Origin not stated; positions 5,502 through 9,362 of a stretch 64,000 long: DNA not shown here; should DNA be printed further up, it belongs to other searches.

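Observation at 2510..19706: IS-bounded island of six T9SS-tailed surface proteins assembled from three shuffled modules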

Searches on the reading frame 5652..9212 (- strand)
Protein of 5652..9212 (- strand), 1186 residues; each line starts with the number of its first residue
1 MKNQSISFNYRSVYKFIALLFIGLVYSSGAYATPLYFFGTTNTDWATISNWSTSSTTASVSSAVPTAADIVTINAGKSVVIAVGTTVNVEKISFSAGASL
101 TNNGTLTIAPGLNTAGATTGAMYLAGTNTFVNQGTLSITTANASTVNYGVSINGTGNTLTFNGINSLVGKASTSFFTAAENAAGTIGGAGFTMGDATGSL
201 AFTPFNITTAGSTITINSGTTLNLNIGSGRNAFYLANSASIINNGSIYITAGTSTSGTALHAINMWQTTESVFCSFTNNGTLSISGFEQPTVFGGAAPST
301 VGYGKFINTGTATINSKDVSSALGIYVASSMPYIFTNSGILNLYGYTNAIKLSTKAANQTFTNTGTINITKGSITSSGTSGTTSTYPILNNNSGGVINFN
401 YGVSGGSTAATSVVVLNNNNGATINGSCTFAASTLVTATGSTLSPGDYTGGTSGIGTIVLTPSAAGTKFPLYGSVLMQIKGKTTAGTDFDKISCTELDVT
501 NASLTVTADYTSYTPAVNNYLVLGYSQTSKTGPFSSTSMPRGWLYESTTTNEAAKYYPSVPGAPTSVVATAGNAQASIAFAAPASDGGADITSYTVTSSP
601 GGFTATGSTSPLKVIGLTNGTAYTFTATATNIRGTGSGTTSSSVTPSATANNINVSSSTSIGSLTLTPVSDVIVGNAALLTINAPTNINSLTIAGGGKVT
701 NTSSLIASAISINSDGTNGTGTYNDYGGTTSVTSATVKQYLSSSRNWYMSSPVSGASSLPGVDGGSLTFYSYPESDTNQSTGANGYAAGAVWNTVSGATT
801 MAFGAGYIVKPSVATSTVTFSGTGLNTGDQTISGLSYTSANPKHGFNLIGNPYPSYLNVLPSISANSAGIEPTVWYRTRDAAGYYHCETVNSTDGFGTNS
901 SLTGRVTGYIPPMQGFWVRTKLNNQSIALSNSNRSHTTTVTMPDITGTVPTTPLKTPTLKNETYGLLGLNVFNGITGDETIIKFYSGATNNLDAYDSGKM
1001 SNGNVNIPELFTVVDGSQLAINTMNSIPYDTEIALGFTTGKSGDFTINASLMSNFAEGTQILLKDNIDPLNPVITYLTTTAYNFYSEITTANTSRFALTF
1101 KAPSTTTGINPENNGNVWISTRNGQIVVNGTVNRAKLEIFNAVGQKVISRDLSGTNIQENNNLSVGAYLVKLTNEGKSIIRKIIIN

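Call 4: search_protein_families(library=pfam, proteins=[window:5652-9212:-], max_evalue=0.01)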
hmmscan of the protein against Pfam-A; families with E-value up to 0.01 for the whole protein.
window:5652-9212:- (1186 aa): 2 families
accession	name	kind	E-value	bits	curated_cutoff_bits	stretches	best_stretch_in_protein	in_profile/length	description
PF00041.27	fn3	-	8e-06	26.4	25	1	563-640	2-79/84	Fibronectin type III domain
PF18962.6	Por_Secre_tail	-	0.00021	22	27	1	1126-1185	10-75/75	Secretion system C-terminal sorting domain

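Call 5: search_protein_families(library=ncbifam, proteins=[window:5652-9212:-], max_evalue=0.01)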
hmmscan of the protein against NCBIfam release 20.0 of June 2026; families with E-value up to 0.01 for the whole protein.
window:5652-9212:- (1186 aa): 2 families
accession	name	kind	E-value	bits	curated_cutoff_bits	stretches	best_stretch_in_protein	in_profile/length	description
TIGR04183.1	Por_Secre_tail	domain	1.4e-07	31.3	23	1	1124-1186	10-72/72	T9SS type A sorting domain-containing protein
NF033708.1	T9SS_Cterm_ChiA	domain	1.9e-05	24.4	40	1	1136-1186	3-55/55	T9SS sorting signal type C domain-containing protein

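Call 19: search_solved_structures(query=window:5652-9212:-, max_evalue=10)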
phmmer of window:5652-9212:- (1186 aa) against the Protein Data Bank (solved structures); distinct sequences matched with E-value up to 10: 11.
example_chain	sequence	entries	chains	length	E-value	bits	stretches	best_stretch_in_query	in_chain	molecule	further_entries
8q6t_I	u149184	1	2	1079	3.7e-19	71.7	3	558-636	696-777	Titin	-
8g4l_bm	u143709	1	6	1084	1.4e-13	53.2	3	556-644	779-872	Titin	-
8bnq_A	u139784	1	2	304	5.7e-05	24.7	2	561-644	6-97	Titin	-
8glk_D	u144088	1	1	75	0.001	20.6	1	1129-1186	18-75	Endonuclease I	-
8orl_A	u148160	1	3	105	0.012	17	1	561-644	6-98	Titin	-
3lpw_A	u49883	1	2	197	0.014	16.8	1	553-636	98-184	A77-A78 domain from Titin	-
8oq9_A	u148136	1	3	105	0.016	16.6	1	561-642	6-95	Titin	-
5fm4_A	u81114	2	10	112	0.19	13.1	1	559-640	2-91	MYOMESIN-1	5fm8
5fm5_M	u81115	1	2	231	0.28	12.5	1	561-640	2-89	MYOMESIN-1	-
2nzi_A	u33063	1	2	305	0.69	11.2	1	559-641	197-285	Titin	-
8ot5_A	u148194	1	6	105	0.94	10.7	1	558-639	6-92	Titin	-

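Call 21: find_homologous_proteins(query=window:5652-9212:-, max_evalue=0.00001)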
Query window:5652-9212:- (1186 aa): 85 proteins with E <= 0.00001 among 8000 candidates.
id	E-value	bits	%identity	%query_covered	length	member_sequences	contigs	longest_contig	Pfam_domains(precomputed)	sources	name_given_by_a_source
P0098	0.0e+0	2468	99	100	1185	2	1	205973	PF18962.8,PF00041.28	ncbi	-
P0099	0.0e+0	1803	77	97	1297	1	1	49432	PF18962.8,PF00041.28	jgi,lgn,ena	-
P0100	0.0e+0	1688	74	97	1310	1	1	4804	PF18962.8,PF00041.28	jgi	jgi:hypothetical protein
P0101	0.0e+0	1589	75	91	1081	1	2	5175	PF00041.28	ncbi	ncbi:MAG: hypothetical protein WCK78_18805 [Paludibacter sp.]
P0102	0.0e+0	1085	45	96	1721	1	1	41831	PF00041.28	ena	-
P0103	1.9e-274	932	55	80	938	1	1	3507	PF18962.8,PF00041.28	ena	-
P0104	4.3e-259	881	47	99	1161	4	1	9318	PF00041.28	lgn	-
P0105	5.9e-258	877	47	97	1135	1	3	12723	PF00041.28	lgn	-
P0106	9.6e-231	787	45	49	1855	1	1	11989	PF25059.2,PF18962.8,PF00041.28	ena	-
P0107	6.4e-229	781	51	49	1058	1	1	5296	PF18962.8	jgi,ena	-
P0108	2.4e-225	769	64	54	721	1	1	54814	PF00041.28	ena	-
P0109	1.9e-224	766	66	51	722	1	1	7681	PF00041.28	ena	-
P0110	1.9e-223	763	37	95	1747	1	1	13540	PF00041.28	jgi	jgi:large repetitive protein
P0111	8.0e-211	721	53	67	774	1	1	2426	PF00041.28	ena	-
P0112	1.2e-210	721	63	54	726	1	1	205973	PF00041.28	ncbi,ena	-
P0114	4.1e-207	709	60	55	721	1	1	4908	PF18962.8,PF00041.28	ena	-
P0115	1.5e-203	697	60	54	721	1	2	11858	PF18962.8,PF00041.28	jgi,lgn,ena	-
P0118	9.9e-193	661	47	48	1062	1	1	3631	PF18962.8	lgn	-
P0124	1.4e-157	545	50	56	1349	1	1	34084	PF18962.8,PF00041.28,PF16656.12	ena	-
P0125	7.3e-156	539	51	50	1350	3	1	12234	PF18962.8,PF00041.28,PF16656.12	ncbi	-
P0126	3.9e-153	530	51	52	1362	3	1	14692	PF18962.8,PF00041.28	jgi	-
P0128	2.5e-134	468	49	50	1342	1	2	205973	PF18962.8,PF14828.12,PF00041.28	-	-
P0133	2.4e-115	405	48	44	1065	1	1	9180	PF18962.8,PF17996.8,PF13472.13,PF00041.28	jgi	jgi:lysophospholipase L1-like esterase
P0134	2.4e-112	395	46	44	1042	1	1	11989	PF18962.8,PF17996.8,PF14828.12,PF13472.13,PF00041.28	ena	-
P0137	8.0e-80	288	40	44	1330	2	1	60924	PF18962.8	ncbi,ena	ncbi:MAG: T9SS type A sorting domain-containing protein [Paludibacter sp.]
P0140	5.4e-67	245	37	47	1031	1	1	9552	PF18962.8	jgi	-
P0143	1.5e-54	204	35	42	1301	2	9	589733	PF18962.8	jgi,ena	-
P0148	2.5e-49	187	31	6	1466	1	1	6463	PF25145.2,PF18962.8,PF24684.2,PF05345.19,PF01436.28,PF25021.2,PF06739.18,PF08450.19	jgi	jgi:sugar lactone lactonase YvrE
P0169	3.7e-11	60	27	37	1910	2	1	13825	PF19408.6,PF18962.8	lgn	-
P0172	7.6e-11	59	26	46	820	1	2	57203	PF13385.14,PF18962.8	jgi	jgi:hypothetical protein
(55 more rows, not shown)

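Call 51: find_encoding_contigs(protein=P0099, flank=10000, max_places=3)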
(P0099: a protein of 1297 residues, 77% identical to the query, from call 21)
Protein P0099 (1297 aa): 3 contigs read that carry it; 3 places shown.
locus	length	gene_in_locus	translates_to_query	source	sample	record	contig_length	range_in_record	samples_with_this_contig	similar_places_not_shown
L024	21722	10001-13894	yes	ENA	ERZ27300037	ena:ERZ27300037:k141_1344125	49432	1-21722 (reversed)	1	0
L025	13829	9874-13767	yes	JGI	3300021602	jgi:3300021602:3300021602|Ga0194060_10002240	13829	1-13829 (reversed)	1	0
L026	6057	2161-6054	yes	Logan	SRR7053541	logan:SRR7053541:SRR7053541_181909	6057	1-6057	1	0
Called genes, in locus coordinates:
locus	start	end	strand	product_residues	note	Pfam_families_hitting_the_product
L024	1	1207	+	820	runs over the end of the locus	PF02837:Glyco_hydro_2_N, PF22666:Glyco_hydro_2_N2, PF00703:Glyco_hydro_2, PF02836:Glyco_hydro_2_C, PF16355:DUF4982, PF18565:Glyco_hydro2_C5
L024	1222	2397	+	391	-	PF07470:Glyco_hydro_88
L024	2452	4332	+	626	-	-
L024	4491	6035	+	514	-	PF00884:Sulfatase, PF02995:DUF229 (weak), PF16347:SGSH_C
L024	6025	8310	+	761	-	-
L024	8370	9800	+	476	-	PF03629:SASA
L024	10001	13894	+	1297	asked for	PF00041:fn3 (weak), PF18962:Por_Secre_tail (weak)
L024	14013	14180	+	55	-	-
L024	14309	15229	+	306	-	PF09357:RteC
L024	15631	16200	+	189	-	PF05838:Glyco_hydro_108, PF09374:PG_binding_3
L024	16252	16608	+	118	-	PF12728:HTH_17 (weak)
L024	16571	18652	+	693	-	PF13155:Toprim_2 (weak), PF13481:AAA_25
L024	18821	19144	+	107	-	-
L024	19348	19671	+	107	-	PF13560:HTH_31 (weak), PF01381:HTH_3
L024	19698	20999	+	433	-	PF13657:Couple_hipA, PF07804:HipA_C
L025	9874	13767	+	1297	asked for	PF00041:fn3 (weak), PF18962:Por_Secre_tail (weak)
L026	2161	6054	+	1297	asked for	PF00041:fn3 (weak), PF18962:Por_Secre_tail (weak)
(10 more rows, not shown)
